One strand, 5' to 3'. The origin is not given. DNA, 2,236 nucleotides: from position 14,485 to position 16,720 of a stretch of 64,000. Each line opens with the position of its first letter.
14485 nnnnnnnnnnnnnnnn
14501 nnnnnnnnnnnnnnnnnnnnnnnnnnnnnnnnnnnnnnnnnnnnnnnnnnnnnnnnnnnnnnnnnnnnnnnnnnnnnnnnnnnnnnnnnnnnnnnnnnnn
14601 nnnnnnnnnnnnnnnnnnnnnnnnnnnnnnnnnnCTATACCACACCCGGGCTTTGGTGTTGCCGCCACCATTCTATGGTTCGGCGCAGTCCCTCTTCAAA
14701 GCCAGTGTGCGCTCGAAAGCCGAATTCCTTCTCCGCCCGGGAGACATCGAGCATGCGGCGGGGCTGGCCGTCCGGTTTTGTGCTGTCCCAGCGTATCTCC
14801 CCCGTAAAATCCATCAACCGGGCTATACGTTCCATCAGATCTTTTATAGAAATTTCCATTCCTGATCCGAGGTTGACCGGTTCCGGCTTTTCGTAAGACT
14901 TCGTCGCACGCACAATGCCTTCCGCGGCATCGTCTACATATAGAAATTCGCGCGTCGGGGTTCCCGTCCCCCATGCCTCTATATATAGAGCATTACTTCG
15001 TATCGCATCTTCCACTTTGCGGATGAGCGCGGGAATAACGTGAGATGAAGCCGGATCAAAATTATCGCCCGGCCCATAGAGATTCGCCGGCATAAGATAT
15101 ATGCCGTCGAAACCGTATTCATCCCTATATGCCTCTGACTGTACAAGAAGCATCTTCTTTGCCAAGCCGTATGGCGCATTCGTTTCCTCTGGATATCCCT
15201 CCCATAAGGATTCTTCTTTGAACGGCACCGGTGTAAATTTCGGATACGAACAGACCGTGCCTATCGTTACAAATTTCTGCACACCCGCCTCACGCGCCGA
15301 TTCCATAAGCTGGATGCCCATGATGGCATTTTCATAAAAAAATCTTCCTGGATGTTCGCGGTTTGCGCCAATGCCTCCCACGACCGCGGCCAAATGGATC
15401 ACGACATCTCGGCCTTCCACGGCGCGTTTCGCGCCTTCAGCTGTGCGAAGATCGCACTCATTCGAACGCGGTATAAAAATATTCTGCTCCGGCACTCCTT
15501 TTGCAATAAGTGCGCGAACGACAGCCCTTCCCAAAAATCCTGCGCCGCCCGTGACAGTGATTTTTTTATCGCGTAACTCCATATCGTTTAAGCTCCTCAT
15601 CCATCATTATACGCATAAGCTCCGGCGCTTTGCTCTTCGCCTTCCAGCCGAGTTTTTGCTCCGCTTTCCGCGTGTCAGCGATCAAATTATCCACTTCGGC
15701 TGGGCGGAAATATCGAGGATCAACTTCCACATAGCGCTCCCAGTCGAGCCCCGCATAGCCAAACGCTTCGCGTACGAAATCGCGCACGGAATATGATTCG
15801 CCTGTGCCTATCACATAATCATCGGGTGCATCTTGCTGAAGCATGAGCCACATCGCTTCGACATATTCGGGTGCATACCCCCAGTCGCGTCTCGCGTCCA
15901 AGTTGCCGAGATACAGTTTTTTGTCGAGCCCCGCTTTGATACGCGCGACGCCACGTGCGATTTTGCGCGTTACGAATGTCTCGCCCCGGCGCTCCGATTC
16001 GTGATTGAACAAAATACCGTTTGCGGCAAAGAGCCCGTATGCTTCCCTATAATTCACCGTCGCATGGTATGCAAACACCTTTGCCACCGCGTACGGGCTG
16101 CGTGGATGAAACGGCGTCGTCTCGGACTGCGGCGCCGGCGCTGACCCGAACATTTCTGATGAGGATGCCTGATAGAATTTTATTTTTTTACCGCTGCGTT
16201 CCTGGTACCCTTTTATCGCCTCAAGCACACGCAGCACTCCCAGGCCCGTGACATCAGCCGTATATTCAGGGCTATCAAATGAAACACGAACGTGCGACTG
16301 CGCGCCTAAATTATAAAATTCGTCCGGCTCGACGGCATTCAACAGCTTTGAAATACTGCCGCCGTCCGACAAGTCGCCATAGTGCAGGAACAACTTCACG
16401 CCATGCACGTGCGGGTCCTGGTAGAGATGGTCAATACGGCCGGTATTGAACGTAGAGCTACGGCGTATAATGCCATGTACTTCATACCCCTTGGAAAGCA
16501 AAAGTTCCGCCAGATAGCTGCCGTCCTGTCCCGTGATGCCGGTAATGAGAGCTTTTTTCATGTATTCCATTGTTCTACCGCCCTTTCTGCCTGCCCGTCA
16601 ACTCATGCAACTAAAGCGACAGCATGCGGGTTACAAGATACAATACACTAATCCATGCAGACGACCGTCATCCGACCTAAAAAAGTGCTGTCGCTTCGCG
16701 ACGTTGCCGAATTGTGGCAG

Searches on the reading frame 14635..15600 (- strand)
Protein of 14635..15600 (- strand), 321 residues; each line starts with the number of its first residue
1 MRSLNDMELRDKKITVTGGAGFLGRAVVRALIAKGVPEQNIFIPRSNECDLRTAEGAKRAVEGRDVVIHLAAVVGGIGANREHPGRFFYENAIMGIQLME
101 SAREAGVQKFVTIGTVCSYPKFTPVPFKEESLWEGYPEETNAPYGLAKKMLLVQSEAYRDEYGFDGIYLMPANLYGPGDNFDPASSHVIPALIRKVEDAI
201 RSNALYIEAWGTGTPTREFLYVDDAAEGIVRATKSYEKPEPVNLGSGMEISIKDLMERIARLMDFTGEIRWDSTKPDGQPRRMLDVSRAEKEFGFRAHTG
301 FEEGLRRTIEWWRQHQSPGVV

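Call 3: search_protein_families(library=pfam, proteins=[window:14635-15600:-], max_evalue=0.01)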
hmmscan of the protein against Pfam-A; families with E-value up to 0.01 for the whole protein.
window:14635-15600:- (321 aa): 7 families
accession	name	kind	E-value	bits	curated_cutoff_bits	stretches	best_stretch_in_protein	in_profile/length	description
PF01370.27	Epimerase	-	4.5e-54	183.8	20.9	1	14-245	1-240/240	NAD dependent epimerase/dehydratase family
PF16363.11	GDP_Man_Dehyd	-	1.6e-23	84.2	27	1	48-308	58-332/332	GDP-mannose 4,6 dehydratase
PF01073.25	3Beta_HSD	-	5e-09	36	22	1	16-238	2-234/280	3-beta hydroxysteroid dehydrogenase/isomerase family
PF13460.12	NAD_binding_10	-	7e-06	26.5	27.2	1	48-122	45-105/184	NAD(P)H-binding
PF02719.21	Polysacc_synt_2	-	1.4e-05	24.9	20.2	0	49-115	61-128/293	Polysaccharide biosynthesis protein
PF05368.20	NmrA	-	0.00012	22.2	27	0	11-36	2-27/298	NmrA-like family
PF04321.23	RmlD_sub_bind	-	0.00046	19.8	27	1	13-74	2-62/287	RmlD substrate binding domain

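Call 13: search_protein_families(library=ncbifam, proteins=[window:14635-15600:-], max_evalue=0.001)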
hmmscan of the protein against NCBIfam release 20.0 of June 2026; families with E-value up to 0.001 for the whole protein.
window:14635-15600:- (321 aa): 17 families
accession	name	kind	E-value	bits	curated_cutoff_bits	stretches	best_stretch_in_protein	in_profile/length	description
NF047922.1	GDPFucSynFcl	equivalog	8.7e-86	288.1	500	1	11-316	2-305/308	GDP-L-fucose synthase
TIGR01181.1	dTDP_gluc_dehyt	equivalog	1.9e-25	89.7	365.1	1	58-317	66-316/321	dTDP-glucose 4,6-dehydratase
TIGR04180.1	EDH_00030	hypoth_equivalog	4e-25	88.5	475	1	49-275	56-268/297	NAD-dependent 4,6-dehydratase LegB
TIGR01179.1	galE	equivalog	3.5e-21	75.4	262.3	1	13-316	1-329/332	UDP-glucose 4-epimerase GalE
NF042422.1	oxyalk_red_OleD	equivalog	2.8e-16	59.8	580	1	13-233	2-215/329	2-alkyl-3-oxoalkanoate reductase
NF007490.0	PRK10084.1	subfamily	2.8e-14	52.9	649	1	140-315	163-337/361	dTDP-glucose 4,6-dehydratase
TIGR03466.1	HpnA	hypoth_equivalog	3.3e-12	45.9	367.65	1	13-263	2-246/327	hopanoid-associated sugar epimerase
NF007582.0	PRK10217.1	equivalog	2.2e-11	43.5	698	1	132-313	148-332/355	dTDP-glucose 4,6-dehydratase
NF007956.0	PRK10675.1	subfamily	5.9e-11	42.1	394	1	65-315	75-332/338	UDP-glucose 4-epimerase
TIGR02197.1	heptose_epim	equivalog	1.2e-09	37.8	274.6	1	14-271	1-268/316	ADP-glyceromanno-heptose 6-epimerase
NF052578.1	StrlDmthSdmBMthl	equivalog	8.8e-09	35.5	600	1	15-183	4-177/328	sterol demethylase protein SdmB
NF011728.1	PRK15181.1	equivalog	1e-08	34.6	760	1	48-228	75-244/348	Vi polysaccharide biosynthesis UDP-N-acetylglucosaminuronic acid C-4 epimerase TviC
NF042423.1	oxyalk_red_Shew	equivalog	8.4e-08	31.6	580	1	6-244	3-232/331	2-alkyl-3-oxoalkanoate reductase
NF043036.1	ErythonDh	equivalog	3.8e-06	26.3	325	0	13-36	2-25/321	D-erythronate dehydrogenase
TIGR02622.1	CDP_4_6_dhtase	equivalog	8.4e-05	21.8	278.45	0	65-315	79-333/352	CDP-glucose 4,6-dehydratase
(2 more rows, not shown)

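Call 43: search_solved_structures(query=window:14635-15600:-, max_evalue=1e-20, show_alignments=0)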
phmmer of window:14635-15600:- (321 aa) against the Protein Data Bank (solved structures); distinct sequences matched with E-value up to 1e-20: 27.
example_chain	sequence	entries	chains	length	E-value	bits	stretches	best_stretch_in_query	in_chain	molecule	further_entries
8du0_A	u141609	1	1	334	3.1e-65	224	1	9-316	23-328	GDP-L-fucose synthase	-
7ll6_A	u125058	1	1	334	3.1e-65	224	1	9-316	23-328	GDP-L-fucose synthase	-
1bws_A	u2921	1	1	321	8.4e-60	206.1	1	12-316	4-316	PROTEIN (GDP-4-KETO-6-DEOXY-D-MANNOSE EPIMERASE/REDUCTASE)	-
1bsv_A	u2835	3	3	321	3e-59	204.3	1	12-316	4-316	PROTEIN (GDP-FUCOSE SYNTHETASE) | GDP-FUCOSE SYNTHETASE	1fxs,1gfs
1e7q_A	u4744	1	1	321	2.1e-58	201.5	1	12-316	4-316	GDP-FUCOSE SYNTHETASE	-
1e6u_A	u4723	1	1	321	2.1e-58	201.5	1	12-316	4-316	GDP-FUCOSE SYNTHETASE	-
1e7s_A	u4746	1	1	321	3.9e-58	200.7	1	12-316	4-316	GDP-FUCOSE SYNTHETASE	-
1e7r_A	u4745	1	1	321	2.7e-57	197.9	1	12-316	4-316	GDP-FUCOSE SYNTHETASE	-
4bkp_A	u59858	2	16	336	2.3e-52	181.7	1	9-314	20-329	GDP-L-FUCOSE SYNTHASE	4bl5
4b8z_A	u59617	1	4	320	2.5e-52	181.6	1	10-314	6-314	GDP-L-FUCOSE SYNTHASE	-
4b8w_A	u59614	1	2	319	2.8e-52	181.4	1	10-314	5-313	GDP-L-FUCOSE SYNTHASE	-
4e5y_A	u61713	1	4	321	4.7e-52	180.7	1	13-314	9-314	GDP-L-fucose synthase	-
6aqy_A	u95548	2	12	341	4.5e-41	144.6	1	10-315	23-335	gdp-l-fucose synthetase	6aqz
8ewu_A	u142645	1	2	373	4.3e-37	131.5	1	7-196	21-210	GDP-L-fucose synthase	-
7anh_A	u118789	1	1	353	6.7e-37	130.9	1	10-199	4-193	GDP-L-fucose synthase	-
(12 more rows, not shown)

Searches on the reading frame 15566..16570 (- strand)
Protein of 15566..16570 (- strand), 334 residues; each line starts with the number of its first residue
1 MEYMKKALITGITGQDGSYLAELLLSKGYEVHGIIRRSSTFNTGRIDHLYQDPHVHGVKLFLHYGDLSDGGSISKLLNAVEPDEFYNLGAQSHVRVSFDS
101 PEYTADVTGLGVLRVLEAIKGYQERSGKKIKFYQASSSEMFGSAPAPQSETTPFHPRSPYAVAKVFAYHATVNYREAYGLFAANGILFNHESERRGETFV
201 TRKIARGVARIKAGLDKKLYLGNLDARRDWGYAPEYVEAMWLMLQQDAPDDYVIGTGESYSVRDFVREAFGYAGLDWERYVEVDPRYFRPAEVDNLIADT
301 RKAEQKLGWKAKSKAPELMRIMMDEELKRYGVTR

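Call 3: search_protein_families(library=pfam, proteins=[window:15566-16570:-], max_evalue=0.01)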
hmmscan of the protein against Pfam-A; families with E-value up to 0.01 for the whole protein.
window:15566-16570:- (334 aa): 4 families
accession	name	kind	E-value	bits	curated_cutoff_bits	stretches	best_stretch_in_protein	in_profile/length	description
PF16363.11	GDP_Man_Dehyd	-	1e-138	462.8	27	1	8-322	1-332/332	GDP-mannose 4,6 dehydratase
PF01370.27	Epimerase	-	4e-70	236.4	20.9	1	7-255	1-240/240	NAD dependent epimerase/dehydratase family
PF04321.23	RmlD_sub_bind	-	0.00038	20.1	27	1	6-170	2-135/287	RmlD substrate binding domain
PF05368.20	NmrA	-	0.0051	16.9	27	0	5-81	3-71/298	NmrA-like family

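Call 13: search_protein_families(library=ncbifam, proteins=[window:15566-16570:-], max_evalue=0.001)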
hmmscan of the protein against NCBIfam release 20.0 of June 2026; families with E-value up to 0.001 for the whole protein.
window:15566-16570:- (334 aa): 8 families
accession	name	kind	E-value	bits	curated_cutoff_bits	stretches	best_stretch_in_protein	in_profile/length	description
TIGR01472.1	gmd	equivalog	1.5e-156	520.8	415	1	5-329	1-341/342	GDP-mannose 4,6-dehydratase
TIGR04180.1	EDH_00030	hypoth_equivalog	1.5e-24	86.6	475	1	8-312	2-295/297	NAD-dependent 4,6-dehydratase LegB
TIGR01181.1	dTDP_gluc_dehyt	equivalog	8.8e-24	84.2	365.1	1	7-320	2-305/321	dTDP-glucose 4,6-dehydratase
TIGR02622.1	CDP_4_6_dhtase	equivalog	7e-16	58.3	278.45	1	5-124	5-120/352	CDP-glucose 4,6-dehydratase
TIGR01179.1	galE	equivalog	7.3e-16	57.9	262.3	2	7-175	2-160/332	UDP-glucose 4-epimerase GalE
NF007582.0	PRK10217.1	equivalog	2.3e-13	50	698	1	4-256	1-253/355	dTDP-glucose 4,6-dehydratase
NF007490.0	PRK10084.1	subfamily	2.5e-10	39.9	649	1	62-256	54-260/361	dTDP-glucose 4,6-dehydratase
NF052578.1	StrlDmthSdmBMthl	equivalog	3.5e-05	23.7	600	1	7-171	3-151/328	sterol demethylase protein SdmB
